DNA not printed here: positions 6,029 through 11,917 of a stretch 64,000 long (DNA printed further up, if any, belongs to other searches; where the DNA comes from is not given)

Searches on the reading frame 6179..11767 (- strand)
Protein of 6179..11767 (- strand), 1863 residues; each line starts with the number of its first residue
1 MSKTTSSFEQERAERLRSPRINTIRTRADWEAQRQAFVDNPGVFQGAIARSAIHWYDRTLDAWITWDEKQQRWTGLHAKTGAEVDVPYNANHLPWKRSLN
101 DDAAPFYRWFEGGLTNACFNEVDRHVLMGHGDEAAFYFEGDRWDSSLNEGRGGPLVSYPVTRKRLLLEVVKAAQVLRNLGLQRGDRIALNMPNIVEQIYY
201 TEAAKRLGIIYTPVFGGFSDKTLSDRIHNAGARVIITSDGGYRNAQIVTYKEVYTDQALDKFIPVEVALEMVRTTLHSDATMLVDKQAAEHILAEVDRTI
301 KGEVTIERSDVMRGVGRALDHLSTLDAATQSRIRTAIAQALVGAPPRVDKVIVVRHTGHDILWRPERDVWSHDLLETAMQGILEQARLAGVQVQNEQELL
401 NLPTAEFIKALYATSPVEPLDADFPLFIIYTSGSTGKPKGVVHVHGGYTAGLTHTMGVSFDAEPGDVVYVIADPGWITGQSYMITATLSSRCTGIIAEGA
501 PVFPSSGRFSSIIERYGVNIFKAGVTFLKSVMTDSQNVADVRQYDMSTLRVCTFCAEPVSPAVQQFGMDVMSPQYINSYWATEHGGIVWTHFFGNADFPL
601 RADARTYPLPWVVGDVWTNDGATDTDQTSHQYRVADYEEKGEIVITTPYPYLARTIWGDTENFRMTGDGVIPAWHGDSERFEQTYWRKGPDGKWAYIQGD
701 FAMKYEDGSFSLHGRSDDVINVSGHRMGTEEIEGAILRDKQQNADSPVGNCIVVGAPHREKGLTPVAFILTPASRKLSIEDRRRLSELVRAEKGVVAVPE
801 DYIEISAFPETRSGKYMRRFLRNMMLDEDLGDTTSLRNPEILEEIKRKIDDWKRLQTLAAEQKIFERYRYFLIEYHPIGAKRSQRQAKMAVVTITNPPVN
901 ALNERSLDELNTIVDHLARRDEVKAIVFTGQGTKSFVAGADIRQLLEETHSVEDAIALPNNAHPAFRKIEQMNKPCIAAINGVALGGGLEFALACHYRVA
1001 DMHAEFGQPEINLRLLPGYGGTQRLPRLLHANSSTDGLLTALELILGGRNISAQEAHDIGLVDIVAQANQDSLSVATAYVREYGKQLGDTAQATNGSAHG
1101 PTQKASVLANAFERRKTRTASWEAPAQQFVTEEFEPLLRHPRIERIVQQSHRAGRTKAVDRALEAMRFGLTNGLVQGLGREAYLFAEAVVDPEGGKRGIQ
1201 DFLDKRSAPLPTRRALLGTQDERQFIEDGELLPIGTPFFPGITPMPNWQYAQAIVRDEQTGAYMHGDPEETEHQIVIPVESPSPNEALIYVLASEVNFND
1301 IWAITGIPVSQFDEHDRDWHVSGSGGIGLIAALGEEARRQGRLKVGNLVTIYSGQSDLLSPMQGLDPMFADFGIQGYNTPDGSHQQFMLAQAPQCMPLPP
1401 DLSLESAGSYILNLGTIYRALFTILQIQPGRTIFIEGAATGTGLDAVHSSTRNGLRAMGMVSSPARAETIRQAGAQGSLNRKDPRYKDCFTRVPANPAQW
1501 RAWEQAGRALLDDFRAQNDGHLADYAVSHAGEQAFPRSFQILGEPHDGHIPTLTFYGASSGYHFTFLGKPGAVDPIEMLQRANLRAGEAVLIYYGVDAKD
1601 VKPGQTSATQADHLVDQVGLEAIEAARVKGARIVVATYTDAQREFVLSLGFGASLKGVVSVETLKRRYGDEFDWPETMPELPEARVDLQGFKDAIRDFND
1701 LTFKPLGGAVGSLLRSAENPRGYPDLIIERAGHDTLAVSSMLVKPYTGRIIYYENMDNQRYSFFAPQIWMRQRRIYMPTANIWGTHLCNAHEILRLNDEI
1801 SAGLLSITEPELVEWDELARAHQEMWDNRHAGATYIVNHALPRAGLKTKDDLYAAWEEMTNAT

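Call 41: search_protein_families(library=ncbifam, proteins=[window:6179-11767:-])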
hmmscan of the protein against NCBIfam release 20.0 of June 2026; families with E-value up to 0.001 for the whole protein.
window:6179-11767:- (1863 aa): 159 families (the best 25 are shown)
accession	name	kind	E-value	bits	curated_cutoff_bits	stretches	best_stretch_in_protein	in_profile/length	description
NF001208.0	PRK00174.1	subfamily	1.9e-142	475.8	657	4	405-666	239-488/649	acetate--CoA ligase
TIGR02188.1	Ac_CoA_lig_AcsA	equivalog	2.1e-136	455.7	724.95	3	406-847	221-628/629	acetate--CoA ligase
NF007815.0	PRK10524.1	equivalog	4.6e-102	342.6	955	2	410-850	220-628/629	propionate--CoA ligase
TIGR02316.1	propion_prpE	equivalog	8.5e-90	302.1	827.4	2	413-850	222-627/628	propionate--CoA ligase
NF003313.0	PRK04319.1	equivalog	3.6e-73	246.7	729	2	391-836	179-572/574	acetate--CoA ligase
NF002937.0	PRK03584.1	subfamily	1.5e-58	198.5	639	2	413-847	255-650/657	acetoacetate--CoA ligase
TIGR01751.1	crot-CoA-red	equivalog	2.6e-57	194.3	378.55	2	1265-1565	18-318/398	crotonyl-CoA carboxylase/reductase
NF005803.0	PRK07658.1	equivalog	4.1e-52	177.1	313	1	885-1074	8-187/257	enoyl-CoA hydratase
NF004475.0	PRK05809.1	subfamily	2.3e-49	168.2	394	1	885-1069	10-186/260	short-chain-enoyl-CoA hydratase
NF008363.0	PRK11154.1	equivalog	5.8e-49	166.8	869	1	884-1193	11-282/708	fatty acid oxidation complex subunit alpha FadJ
TIGR01217.1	ac_ac_CoA_syn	equivalog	2.3e-43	148.3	520.9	2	405-843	245-642/652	acetoacetate--CoA ligase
NF005802.0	PRK07657.1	equivalog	4.2e-42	144.5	363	1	886-1070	11-187/260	enoyl-CoA hydratase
NF006566.0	PRK09076.1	subfamily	1.6e-41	142.6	286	1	884-1084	10-200/260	enoyl-CoA hydratase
TIGR02441.1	fa_ox_alpha_mit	equivalog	1.1e-40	139.4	964.65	1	884-1086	18-216/737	fatty acid oxidation complex subunit alpha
TIGR02440.1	FadJ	equivalog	1.4e-39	136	968.45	1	885-1077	7-194/699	fatty acid oxidation complex subunit alpha FadJ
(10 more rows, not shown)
